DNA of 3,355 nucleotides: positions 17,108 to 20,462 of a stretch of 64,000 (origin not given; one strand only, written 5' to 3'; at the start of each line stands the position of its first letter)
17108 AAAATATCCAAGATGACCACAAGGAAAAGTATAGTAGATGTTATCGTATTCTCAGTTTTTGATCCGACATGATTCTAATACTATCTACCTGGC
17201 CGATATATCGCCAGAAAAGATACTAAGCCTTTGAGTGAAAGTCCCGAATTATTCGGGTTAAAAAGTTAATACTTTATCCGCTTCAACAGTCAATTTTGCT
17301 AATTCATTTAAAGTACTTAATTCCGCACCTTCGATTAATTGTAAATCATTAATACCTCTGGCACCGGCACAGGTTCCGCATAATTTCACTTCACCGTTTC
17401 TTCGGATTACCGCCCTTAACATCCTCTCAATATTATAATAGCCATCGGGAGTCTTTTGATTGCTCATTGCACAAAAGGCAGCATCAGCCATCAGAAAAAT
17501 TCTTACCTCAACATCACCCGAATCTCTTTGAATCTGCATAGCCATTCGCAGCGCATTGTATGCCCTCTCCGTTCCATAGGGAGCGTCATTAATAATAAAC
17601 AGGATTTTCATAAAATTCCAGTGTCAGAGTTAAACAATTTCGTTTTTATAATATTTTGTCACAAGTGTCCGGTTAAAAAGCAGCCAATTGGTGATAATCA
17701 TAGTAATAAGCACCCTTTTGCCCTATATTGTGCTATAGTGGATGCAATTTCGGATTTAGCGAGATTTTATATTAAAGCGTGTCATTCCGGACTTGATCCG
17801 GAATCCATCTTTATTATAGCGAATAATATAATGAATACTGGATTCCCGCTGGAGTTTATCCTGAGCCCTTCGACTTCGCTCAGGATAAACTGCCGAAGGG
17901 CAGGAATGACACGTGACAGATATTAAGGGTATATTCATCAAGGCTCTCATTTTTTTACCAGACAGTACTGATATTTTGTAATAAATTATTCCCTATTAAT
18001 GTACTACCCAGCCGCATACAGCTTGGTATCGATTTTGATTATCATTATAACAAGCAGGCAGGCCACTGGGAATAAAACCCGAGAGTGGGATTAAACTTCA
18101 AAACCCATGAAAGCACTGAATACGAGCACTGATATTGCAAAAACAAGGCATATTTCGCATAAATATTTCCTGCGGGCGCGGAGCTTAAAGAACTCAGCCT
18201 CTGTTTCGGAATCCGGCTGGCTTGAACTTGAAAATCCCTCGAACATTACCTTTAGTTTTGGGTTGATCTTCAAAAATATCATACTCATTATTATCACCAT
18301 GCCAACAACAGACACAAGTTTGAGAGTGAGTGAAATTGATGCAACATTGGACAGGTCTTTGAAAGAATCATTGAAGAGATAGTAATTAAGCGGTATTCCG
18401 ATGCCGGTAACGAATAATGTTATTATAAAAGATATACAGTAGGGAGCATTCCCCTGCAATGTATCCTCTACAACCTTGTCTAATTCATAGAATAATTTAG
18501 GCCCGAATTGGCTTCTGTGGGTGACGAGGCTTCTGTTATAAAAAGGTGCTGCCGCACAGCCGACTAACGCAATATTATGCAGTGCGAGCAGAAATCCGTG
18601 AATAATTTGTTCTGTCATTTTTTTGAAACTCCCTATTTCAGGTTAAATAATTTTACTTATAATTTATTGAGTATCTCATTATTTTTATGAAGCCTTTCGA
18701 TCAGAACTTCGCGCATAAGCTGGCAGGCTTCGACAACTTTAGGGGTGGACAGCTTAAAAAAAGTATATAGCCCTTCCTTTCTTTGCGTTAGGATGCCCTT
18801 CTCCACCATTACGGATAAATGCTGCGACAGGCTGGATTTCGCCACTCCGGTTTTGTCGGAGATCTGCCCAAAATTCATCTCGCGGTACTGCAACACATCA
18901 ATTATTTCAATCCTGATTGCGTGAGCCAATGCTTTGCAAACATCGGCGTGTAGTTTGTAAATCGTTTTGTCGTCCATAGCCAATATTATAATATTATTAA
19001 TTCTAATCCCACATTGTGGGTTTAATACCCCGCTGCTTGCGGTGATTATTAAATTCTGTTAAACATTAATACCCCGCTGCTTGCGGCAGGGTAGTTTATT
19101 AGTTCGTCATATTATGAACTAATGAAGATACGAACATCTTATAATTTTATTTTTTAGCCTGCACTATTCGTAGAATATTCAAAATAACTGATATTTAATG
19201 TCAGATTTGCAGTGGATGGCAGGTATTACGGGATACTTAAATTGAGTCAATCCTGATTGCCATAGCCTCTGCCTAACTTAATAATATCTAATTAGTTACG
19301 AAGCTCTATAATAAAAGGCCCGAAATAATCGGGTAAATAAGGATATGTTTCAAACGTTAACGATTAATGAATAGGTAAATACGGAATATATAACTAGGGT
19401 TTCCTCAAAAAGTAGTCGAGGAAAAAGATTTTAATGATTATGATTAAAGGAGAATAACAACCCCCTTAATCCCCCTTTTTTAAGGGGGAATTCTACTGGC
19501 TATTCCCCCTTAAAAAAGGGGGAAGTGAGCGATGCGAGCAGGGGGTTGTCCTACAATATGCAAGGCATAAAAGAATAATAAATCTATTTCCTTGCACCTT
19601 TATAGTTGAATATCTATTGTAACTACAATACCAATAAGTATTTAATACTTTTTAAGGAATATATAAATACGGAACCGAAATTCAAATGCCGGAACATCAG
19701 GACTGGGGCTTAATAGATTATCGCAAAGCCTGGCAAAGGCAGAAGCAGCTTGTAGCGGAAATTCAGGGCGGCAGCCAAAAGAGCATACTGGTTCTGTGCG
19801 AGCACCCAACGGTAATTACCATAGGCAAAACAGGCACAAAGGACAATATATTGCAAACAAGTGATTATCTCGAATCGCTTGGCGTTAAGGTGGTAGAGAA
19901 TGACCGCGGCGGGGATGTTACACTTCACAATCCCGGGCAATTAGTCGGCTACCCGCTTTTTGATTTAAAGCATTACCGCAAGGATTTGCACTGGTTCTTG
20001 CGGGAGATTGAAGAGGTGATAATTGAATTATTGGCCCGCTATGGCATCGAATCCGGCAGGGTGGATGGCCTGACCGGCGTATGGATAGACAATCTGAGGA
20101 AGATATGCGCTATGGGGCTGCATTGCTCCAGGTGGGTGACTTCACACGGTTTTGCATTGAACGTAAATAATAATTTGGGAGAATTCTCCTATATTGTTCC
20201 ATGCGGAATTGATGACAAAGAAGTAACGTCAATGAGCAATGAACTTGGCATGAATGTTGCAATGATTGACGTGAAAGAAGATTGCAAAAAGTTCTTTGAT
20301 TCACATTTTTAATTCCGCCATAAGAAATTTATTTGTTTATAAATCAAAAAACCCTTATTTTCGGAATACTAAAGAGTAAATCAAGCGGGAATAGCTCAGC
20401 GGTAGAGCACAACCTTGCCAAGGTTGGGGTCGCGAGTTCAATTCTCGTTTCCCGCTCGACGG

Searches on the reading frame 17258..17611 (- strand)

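Call 24: search_protein_families(library=pfam, max_evalue=0.01, proteins=[window:17258-17611:-])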
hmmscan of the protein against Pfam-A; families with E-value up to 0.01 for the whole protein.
window:17258-17611:- (117 aa): 1 family
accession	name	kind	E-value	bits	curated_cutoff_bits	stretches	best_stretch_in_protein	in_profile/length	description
PF02635.20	DsrE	-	3e-24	85.9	22.7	1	1-117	1-116/116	DsrE/DsrF-like family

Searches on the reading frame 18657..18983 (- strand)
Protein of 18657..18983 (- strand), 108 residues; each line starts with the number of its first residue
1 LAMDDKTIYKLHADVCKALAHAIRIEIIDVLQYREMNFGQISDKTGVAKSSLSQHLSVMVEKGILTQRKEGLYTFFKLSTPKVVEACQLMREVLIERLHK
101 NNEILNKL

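Call 56: search_protein_families(library=pfam, max_evalue=0.00001, proteins=[window:18657-18983:-])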
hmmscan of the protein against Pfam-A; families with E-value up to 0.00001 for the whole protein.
window:18657-18983:- (108 aa): 3 families
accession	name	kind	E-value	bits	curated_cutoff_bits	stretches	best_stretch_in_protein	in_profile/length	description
PF01022.26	HTH_5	-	2.4e-10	40.5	22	1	23-65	3-45/47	Bacterial regulatory protein, arsR family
PF12840.13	HTH_20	-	1.5e-07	31.7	27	1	19-68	1-51/51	Helix-turn-helix domain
PF09339.16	HTH_IclR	-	3e-06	27.3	22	1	34-68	17-51/52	IclR helix-turn-helix domain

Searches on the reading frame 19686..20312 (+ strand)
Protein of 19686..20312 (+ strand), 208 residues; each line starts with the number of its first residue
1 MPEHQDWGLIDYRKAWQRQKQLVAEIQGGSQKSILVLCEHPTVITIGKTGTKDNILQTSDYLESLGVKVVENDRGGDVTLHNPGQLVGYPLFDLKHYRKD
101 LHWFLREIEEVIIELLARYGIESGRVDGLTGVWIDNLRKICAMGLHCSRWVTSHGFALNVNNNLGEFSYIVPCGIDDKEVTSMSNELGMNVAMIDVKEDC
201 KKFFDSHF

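Call 56: search_protein_families(library=pfam, max_evalue=0.00001, proteins=[window:19686-20312:+])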
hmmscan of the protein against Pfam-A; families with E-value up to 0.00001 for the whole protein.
window:19686-20312:+ (208 aa): 1 family
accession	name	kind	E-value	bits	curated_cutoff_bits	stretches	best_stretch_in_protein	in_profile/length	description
PF21948.1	LplA-B_cat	-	2.9e-48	164.9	27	1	11-204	1-199/200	Lipoyl protein ligase A/B catalytic domain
